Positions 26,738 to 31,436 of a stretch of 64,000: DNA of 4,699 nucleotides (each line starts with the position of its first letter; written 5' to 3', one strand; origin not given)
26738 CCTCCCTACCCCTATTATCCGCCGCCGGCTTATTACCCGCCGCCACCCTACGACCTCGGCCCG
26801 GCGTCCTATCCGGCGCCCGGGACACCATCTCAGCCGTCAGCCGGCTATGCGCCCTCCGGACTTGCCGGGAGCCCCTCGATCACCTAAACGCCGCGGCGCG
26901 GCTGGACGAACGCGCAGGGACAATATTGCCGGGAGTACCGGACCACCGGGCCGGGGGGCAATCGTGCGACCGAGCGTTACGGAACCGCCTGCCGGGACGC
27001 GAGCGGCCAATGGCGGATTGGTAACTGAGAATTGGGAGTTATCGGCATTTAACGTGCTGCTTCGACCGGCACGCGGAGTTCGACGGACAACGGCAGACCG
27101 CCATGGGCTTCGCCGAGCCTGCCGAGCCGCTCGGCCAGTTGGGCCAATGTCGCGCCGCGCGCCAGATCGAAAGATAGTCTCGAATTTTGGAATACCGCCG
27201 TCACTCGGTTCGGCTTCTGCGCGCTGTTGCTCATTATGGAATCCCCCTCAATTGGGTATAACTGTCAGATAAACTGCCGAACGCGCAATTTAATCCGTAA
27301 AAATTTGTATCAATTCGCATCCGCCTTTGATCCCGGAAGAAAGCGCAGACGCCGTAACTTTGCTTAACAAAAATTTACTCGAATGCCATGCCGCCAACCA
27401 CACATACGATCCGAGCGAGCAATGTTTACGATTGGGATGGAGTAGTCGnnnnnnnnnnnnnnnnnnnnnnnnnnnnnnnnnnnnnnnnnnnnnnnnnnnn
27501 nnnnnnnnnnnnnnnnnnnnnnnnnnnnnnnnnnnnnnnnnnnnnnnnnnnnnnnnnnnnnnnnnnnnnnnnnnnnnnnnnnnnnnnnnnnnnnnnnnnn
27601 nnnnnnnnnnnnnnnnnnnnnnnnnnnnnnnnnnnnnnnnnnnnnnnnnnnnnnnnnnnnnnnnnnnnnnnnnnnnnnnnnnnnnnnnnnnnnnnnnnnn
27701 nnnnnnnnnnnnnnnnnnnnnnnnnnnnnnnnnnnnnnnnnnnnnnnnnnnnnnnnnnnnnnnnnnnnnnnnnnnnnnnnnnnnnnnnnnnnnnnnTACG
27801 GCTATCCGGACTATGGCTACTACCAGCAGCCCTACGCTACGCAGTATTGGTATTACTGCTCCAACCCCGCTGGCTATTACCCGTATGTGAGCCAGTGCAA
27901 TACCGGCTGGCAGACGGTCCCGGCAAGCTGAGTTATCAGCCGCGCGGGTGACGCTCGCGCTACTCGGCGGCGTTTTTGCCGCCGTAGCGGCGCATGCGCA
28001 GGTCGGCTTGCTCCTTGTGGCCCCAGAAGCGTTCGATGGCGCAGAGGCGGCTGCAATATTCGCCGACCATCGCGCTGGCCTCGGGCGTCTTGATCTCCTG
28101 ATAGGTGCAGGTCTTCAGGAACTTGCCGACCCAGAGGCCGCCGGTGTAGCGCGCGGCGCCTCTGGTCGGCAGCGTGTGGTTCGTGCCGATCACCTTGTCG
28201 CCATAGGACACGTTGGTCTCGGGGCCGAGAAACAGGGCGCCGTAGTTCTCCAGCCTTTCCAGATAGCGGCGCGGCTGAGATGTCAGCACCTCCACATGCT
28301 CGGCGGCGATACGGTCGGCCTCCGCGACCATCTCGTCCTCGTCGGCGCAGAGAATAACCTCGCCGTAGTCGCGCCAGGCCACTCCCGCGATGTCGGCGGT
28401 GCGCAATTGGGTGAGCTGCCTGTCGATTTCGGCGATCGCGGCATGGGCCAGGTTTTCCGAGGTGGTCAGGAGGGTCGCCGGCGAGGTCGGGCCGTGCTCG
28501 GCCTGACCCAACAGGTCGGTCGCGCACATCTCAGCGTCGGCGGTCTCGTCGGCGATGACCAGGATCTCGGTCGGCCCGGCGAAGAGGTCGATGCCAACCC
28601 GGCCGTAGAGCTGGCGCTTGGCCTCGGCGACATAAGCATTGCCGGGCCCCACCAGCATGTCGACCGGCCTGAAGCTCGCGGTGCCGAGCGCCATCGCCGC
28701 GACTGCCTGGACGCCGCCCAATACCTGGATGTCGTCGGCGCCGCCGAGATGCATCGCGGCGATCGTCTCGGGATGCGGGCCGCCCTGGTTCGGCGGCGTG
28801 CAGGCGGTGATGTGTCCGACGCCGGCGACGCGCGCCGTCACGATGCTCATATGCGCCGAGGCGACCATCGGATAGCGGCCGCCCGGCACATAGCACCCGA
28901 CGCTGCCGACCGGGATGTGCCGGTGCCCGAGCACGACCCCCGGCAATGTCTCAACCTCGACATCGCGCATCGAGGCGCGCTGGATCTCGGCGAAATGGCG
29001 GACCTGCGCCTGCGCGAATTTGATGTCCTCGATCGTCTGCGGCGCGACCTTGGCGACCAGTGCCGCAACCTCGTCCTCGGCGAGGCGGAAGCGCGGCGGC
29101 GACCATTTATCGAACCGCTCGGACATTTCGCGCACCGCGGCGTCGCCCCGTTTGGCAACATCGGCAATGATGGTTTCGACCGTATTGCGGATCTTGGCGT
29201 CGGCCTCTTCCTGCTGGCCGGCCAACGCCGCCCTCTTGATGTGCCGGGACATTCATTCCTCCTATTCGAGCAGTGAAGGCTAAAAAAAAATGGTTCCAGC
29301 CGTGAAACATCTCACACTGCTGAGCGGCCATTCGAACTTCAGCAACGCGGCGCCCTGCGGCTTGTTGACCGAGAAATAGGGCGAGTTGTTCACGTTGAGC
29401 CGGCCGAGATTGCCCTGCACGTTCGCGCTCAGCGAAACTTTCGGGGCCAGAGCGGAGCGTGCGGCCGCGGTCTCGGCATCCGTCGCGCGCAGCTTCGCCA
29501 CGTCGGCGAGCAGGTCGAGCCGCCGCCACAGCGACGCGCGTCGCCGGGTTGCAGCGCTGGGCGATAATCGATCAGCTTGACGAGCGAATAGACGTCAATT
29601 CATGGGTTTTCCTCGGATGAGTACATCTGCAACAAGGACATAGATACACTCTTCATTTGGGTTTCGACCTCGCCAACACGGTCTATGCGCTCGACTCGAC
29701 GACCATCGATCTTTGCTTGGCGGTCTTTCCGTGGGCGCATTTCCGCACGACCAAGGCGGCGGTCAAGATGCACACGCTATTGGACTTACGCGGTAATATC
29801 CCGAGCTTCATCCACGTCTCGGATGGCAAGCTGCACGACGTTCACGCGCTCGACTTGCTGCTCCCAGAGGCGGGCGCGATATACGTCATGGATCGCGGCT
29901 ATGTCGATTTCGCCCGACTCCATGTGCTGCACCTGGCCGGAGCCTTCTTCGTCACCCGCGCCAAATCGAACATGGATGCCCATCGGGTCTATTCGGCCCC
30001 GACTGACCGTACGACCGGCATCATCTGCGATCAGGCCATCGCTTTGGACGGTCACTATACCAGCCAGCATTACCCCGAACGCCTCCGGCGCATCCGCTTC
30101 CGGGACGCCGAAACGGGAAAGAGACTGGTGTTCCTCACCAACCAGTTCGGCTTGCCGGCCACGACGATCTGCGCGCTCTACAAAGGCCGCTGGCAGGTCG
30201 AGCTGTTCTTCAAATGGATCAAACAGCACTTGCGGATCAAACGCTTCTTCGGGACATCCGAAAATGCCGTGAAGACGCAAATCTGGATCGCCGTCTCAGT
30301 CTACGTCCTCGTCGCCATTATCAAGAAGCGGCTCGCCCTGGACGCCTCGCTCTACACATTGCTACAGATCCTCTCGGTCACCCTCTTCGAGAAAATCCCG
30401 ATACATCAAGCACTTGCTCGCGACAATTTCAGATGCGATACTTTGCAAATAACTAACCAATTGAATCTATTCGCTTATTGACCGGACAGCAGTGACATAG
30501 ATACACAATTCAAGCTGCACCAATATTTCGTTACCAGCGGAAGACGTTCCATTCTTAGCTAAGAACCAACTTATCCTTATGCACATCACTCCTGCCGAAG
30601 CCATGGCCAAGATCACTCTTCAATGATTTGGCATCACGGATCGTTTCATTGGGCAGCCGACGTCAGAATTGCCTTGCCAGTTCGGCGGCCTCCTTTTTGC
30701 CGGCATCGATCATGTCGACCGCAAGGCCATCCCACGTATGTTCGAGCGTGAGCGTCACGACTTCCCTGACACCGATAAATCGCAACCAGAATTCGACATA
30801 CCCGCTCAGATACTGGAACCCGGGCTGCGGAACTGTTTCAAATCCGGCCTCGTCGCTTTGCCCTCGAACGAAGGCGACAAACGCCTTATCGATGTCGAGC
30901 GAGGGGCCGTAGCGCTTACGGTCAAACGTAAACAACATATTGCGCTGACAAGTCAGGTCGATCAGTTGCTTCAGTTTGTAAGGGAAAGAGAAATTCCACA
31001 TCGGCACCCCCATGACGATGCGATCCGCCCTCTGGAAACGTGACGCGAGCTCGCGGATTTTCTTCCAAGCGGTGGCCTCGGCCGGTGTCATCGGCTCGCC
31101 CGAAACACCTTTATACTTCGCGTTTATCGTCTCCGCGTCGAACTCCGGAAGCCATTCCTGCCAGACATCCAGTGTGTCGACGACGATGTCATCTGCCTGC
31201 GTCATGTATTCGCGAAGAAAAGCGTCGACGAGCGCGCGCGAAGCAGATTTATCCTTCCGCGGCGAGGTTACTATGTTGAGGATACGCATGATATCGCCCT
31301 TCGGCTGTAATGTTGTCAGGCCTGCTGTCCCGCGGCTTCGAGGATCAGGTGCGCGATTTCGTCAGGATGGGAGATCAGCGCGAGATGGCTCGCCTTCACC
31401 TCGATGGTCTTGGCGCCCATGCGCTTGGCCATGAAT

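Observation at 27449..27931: Periplasmic protein built from nine His-Gly(n)-Phe repeats, possibly a metal-binding or envelope-matrix protein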

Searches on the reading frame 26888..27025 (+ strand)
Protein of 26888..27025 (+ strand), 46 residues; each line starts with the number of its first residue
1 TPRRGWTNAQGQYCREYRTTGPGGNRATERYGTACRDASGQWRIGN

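Call 3: search_protein_families(library=pfam, proteins=[window:26888-27025:+], max_evalue=1)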
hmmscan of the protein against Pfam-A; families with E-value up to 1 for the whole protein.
window:26888-27025:+ (46 aa): 1 family
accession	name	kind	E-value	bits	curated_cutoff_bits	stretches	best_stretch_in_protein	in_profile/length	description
PF16998.10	17kDa_Anti_2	-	0.00085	19.6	26.6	1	9-44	75-110/116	17 kDa outer membrane surface antigen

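Call 4: search_protein_families(library=ncbifam, proteins=[window:26888-27025:+], max_evalue=1)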
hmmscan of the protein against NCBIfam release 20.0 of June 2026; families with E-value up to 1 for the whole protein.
window:26888-27025:+ (46 aa): 0 families

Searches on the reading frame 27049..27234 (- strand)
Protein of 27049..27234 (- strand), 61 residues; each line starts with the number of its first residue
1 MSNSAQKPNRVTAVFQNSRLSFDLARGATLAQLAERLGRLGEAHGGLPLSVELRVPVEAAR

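Call 3: search_protein_families(library=pfam, proteins=[window:27049-27234:-], max_evalue=1)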
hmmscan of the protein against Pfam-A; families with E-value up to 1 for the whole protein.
window:27049-27234:- (61 aa): 0 families

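Call 4: search_protein_families(library=ncbifam, proteins=[window:27049-27234:-], max_evalue=1)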
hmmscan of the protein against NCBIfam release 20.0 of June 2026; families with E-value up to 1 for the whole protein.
window:27049-27234:- (61 aa): 0 families

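Call 68: find_homologous_proteins(query=window:27052-27234:-, max_evalue=0.001)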
Query window:27052-27234:- (61 aa): 118 proteins with E <= 0.001 among 119 candidates.
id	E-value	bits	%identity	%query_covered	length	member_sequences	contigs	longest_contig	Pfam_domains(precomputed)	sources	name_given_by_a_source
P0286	2.7e-30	120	100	100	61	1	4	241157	-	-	-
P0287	1.1e-29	118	98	100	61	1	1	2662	-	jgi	jgi:hypothetical protein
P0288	2.2e-28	114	95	100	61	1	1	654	-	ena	-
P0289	4.0e-28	113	93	100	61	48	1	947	-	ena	-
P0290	3.8e-27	110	90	100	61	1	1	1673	-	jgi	jgi:hypothetical protein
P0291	6.9e-27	109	90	100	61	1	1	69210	-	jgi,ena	jgi:hypothetical protein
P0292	8.2e-27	109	89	100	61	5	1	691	-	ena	-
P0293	9.5e-27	109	92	100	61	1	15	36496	-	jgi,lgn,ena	jgi:hypothetical protein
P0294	1.1e-26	108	90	100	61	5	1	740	-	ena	-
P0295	1.3e-26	108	90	100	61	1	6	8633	-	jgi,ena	jgi:hypothetical protein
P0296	1.6e-26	108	95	93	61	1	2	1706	-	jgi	jgi:hypothetical protein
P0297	1.7e-26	108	90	100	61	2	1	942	-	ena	-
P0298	3.6e-26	107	90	100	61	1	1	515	-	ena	-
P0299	3.7e-26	107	87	100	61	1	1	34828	-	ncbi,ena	-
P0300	4.1e-26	107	89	100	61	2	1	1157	-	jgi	jgi:hypothetical protein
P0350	3.0e-22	95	79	100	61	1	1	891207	-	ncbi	-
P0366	2.7e-20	88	74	100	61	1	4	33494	-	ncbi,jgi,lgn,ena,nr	ncbi:MAG TPA: hypothetical protein VKF83_02595 [Stellaceae bacterium]|nr:hypothetical protein [Stell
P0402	1.3e-8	52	67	74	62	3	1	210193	-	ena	-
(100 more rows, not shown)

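Call 69: find_encoding_contigs(protein=P0350, flank=3000, max_places=2)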
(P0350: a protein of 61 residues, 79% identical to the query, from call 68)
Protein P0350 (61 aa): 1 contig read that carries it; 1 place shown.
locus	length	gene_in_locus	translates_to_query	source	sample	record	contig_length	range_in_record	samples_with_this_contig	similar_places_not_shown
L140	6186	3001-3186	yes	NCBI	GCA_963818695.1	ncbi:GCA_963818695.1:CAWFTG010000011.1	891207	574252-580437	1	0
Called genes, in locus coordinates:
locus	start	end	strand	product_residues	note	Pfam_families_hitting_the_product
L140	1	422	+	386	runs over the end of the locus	PF01306:LacY_symp, PF03825:Nuc_H_symport, PF07690:MFS_1, PF12832:MFS_1_like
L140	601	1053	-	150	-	-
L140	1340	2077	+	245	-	PF01887:SAM_HAT_N, PF20257:SAM_HAT_C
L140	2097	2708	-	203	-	PF09335:VTT_dom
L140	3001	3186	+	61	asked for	-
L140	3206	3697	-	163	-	-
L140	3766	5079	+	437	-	PF25371:DUF7884, PF02353:CMAS, PF13489:Methyltransf_23, PF08241:Methyltransf_11, PF08242:Methyltransf_12, PF13649:Methyltransf_25, PF13847:Methyltransf_31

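Call 70: find_encoding_contigs(protein=P0402, flank=3000, max_places=2)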
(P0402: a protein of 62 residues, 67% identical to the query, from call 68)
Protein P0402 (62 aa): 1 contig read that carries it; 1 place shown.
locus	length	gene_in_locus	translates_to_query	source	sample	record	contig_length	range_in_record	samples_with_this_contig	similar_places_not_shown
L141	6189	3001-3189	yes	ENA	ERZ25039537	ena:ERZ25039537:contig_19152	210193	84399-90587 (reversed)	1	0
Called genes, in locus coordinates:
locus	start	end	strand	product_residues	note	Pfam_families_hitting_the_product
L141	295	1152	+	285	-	PF00486:Trans_reg_C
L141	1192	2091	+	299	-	PF13424:TPR_12 (faint), PF13428:TPR_14 (faint), PF24575:TPR_Slam (faint), PF00515:TPR_1 (faint), PF07719:TPR_2 (faint), PF13181:TPR_8 (faint), PF13414:TPR_11 (faint), PF13432:TPR_16 (faint), +2 more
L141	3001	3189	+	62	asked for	-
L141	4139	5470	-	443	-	PF00078:RVT_1, PF08388:GIIM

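Call 71: find_encoding_contigs(protein=P0366, flank=3000, max_places=2)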
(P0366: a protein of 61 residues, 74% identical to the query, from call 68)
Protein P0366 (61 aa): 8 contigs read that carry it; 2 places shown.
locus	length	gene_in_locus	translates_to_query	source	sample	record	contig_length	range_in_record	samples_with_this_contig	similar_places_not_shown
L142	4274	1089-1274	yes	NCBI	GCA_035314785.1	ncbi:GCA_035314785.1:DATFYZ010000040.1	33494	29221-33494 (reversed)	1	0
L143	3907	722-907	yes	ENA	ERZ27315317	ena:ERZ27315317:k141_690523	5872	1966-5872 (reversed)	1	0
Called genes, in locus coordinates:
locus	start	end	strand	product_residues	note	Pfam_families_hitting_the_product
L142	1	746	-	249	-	?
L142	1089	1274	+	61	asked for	-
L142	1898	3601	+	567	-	PF01268:FTHFS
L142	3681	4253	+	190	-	PF01812:5-FTHF_cyc-lig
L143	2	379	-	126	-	?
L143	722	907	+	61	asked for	-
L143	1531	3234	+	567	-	PF01268:FTHFS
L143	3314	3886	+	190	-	PF01812:5-FTHF_cyc-lig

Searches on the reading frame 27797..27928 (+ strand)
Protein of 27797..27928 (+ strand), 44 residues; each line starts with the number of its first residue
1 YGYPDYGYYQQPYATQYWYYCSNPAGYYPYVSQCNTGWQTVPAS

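Call 28: search_protein_representatives(alignment_id=A2)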
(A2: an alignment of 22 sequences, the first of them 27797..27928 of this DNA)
Query: 22 sequences, 41 profile positions. Proteins with E-value up to 0.001 (for the whole library): 2218; up to 1e-10: 152; up to 1e-30: 0. The best 150 are listed.
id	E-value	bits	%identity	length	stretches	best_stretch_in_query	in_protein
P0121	2.3e-25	104.0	-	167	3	5-41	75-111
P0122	1.9e-24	101.1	-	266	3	9-40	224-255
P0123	2.1e-23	97.8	-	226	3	11-40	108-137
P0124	1.6e-22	94.9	-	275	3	13-40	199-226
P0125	2.4e-22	94.3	-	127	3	7-39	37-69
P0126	5.5e-22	93.2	-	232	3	9-39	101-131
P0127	2.2e-21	91.3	-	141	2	8-40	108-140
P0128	6.3e-21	89.8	-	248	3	9-39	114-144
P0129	7.4e-20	86.4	-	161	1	1-41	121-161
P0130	1.1e-19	85.8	-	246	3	8-39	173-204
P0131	1.6e-19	85.3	-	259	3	13-40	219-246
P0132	2.1e-19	85.0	-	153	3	12-40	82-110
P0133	2.7e-19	84.6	-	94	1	1-41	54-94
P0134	4.4e-19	83.9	-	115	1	1-41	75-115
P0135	4.5e-19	83.9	-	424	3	8-40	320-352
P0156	5.9e-17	77.1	-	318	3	12-40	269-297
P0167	3.4e-16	74.7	-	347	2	11-40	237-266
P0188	5.1e-15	70.9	-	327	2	11-40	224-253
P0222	2.4e-12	62.4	-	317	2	11-41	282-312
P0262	8.1e-11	57.5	-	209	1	8-41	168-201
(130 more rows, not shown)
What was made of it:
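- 27845..27928 (+): C-terminal 'WYYC module' (residues 133-160): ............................. The invariant C137 and C150 are presumed to form a disulfide. A profile search finds 2,218 clusters (call 28).
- On WYYC-module superfamily (undescribed; defined in this session): The profile built from the motif retrieves 2,218 clusters (call 28).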

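Call 31: search_protein_families(library=pfam, proteins=[P0121, P0122, P0124, P0125, P0135, P0167, P0188, P0222, P0156, P0262], max_evalue=0.1)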
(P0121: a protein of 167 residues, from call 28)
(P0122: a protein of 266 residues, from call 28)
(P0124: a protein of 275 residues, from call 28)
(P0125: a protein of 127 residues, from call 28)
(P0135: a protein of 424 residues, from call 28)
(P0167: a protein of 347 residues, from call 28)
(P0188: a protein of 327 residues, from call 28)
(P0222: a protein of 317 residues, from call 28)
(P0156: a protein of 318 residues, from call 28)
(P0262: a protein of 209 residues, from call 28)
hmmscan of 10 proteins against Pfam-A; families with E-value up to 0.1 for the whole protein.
P0121 (167 aa): 0 families

P0122 (266 aa): 0 families

P0124 (275 aa): 0 families

P0125 (127 aa): 0 families

P0135 (424 aa): 0 families

P0167 (347 aa): 0 families

P0188 (327 aa): 0 families

P0222 (317 aa): 1 family
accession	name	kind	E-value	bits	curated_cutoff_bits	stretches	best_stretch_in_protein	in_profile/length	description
PF20125.4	DUF6515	-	1.6e-15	57.9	24.9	1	130-223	43-136/179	Family of unknown function (DUF6515)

P0156 (318 aa): 0 families

P0262 (209 aa): 0 families

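Call 32: search_protein_families(library=ncbifam, proteins=[P0121, P0122, P0124, P0125, P0135, P0167, P0188, P0222, P0156, P0262], max_evalue=0.1)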
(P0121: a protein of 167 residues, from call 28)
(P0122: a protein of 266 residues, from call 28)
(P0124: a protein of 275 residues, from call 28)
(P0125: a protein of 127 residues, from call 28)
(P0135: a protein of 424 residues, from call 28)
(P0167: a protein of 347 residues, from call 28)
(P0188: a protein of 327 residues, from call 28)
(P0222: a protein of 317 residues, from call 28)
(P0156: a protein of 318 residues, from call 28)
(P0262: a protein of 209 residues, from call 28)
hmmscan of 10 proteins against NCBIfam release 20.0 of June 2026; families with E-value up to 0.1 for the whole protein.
P0121 (167 aa): 0 families

P0122 (266 aa): 0 families

P0124 (275 aa): 0 families

P0125 (127 aa): 0 families

P0135 (424 aa): 0 families

P0167 (347 aa): 0 families

P0188 (327 aa): 0 families

P0222 (317 aa): 0 families

P0156 (318 aa): 0 families

P0262 (209 aa): 0 families

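Call 42: search_solved_structures(query=A4, max_evalue=10, show_alignments=3)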
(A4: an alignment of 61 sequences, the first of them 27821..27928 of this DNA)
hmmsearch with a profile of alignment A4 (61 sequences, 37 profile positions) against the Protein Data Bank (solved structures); distinct sequences matched with E-value up to 10: 6.
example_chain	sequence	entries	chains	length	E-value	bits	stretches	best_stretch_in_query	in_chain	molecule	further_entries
7dkj_C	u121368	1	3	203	0.0014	21.2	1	11-23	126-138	Fv-clasp heavy chain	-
4hlz_G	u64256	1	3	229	0.0027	20.3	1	11-23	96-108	Fab C179 heavy chain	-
5c0r_H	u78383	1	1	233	0.0028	20.3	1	11-23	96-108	C179 Fab heavy chain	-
9d2f_I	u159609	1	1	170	0.48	13.1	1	23-35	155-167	MORN repeat-containing protein 5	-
8txn_A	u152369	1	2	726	1.3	11.8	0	23-31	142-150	Collagen alpha-1(IV) chain, Collagen IV - chain Viking, Collagen alpha-1(IV) chain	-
3nyy_A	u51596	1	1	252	2.7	10.7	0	22-34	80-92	Putative glycyl-glycine endopeptidase lytM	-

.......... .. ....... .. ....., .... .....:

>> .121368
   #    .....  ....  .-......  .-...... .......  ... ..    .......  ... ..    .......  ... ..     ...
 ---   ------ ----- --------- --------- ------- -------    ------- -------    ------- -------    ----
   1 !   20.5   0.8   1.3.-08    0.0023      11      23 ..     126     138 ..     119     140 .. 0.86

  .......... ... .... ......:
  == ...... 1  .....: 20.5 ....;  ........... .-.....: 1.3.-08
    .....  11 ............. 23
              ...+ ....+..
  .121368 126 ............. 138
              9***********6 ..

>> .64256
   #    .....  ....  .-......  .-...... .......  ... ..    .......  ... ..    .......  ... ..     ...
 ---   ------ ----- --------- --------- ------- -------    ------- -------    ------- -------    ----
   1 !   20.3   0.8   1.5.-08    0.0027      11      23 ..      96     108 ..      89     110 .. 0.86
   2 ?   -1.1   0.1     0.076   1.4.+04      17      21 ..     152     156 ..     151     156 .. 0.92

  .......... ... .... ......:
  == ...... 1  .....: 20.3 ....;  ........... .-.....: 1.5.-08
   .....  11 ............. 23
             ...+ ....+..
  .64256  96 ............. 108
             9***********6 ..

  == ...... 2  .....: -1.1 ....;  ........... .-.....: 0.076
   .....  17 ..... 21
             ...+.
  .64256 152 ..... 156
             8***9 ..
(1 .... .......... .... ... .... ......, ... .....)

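Call 45: predict_structure(alignment_id=A4)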
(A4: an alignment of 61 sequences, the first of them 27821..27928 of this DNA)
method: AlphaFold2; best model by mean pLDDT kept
length: 36 residues; sequences in the alignment: 61
mean_pLDDT: 81.8   pTM: 0.48
mean pLDDT of the five models: 81.8, 81.5, 81.4, 79.9, 78.7
residues with pLDDT >= 90: 16; 70-90: 12; 50-70: 6; < 50: 2
segments of 3 or more residues with pLDDT < 50: none
pLDDT, mean of each block of 10 residues (from residue 1): 64 91 90 83
secondary structure, 60 per line:
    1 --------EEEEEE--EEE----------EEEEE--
elements in order: E9-14 E17-19 E30-34
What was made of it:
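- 27845..27928 (+): AF2 of the module gives pLDDT 82 and three short strands (call 45).
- Closest known: WW domain. Same: About 30 residues, two Trp about 20 apart, a central aromatic 'GYY' strand, a Pro after the second Trp, and three short beta-strands in the AF2 model (call 45).
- AF2 of the module alone, with a diverse alignment, gives pLDDT 82 and strands at residues 133-138, 141-143 and 154-158 (call 45).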

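Call 48: fold_search(model_id=the predicted structure, library=pdb)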
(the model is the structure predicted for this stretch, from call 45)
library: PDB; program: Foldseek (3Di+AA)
matches with E <= 10: 3; with E <= 0.001: 0
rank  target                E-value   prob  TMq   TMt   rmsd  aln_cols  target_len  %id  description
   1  1g8f                  5.7e+00  0.06  0.31  0.04   4.5        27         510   22  ATP SULFURYLASE FROM S. CEREVISIAE (released 2001-05-23)
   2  1i2d_A                9.2e+00  0.04  0.31  0.04   4.1        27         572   26  CRYSTAL STRUCTURE OF ATP SULFURYLASE FROM PENICILLIUM CHRYSOGENUM (released 2001-07-11)
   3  7pxp_B                9.8e+00  0.11  0.54  0.18   4.1        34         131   18  Benzoylsuccinyl-CoA thiolase (released 2022-04-06)
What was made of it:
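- On Any solved structure: Foldseek of the pLDDT-82 module model gave no hit with E<=0.001 (call 48).
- On WW domain: Foldseek returned no WW domain (call 48).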

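Call 51: find_related_loci(query=P0156, collection=genome_contigs, flank=3000)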
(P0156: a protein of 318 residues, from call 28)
Query P0156 (318 aa) in genome_contigs; peptide patterns used: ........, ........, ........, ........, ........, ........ (x = any residue, [..] = any of these).
98 stretches matched a pattern, but none encodes a relative of the query by tblastn (E <= 1e-3).
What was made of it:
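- Tried and rejected: A genome search with a three-module relative (P0156) found nothing (call 51).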

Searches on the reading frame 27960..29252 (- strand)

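Call 3: search_protein_families(library=pfam, proteins=[window:27960-29252:-], max_evalue=1)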
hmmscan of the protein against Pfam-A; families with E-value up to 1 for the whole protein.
window:27960-29252:- (430 aa): 3 families
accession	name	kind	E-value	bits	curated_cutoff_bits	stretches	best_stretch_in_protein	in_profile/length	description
PF00815.25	Histidinol_dh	-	6.3e-138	460.6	27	1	14-420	4-411/411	Histidinol dehydrogenase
PF22029.2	PhyR_sigma2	-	0.002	18.5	27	1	9-35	14-40/55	Sigma2 domain of PhyR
PF22472.1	Ago_N_2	-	0.055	14.3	27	1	22-64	14-56/71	Argonaute, N-terminal domain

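Call 4: search_protein_families(library=ncbifam, proteins=[window:27960-29252:-], max_evalue=1)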
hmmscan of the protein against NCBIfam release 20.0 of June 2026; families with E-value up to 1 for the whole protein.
window:27960-29252:- (430 aa): 2 families
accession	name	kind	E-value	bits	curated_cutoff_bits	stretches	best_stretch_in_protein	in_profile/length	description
TIGR00069.1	hisD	equivalog_domain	3.8e-133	444.5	243.8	1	25-419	1-393/393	histidinol dehydrogenase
NF010343.0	PRK13770.1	equivalog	1.6e-71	241.3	647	1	15-419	15-414/416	histidinol dehydrogenase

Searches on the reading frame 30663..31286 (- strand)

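Call 75: search_protein_families(library=pfam, proteins=[window:30663-31286:-], max_evalue=0.00001)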
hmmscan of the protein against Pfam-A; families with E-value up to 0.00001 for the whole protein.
window:30663-31286:- (207 aa): 2 families
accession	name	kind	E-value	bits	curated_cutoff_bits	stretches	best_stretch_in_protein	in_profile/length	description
PF02525.22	Flavodoxin_2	-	1.4e-30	107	27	1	1-195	2-189/198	Flavodoxin-like fold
PF03358.20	FMN_red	-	4.1e-08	33.4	24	1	1-113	2-97/152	NADPH-dependent FMN reductase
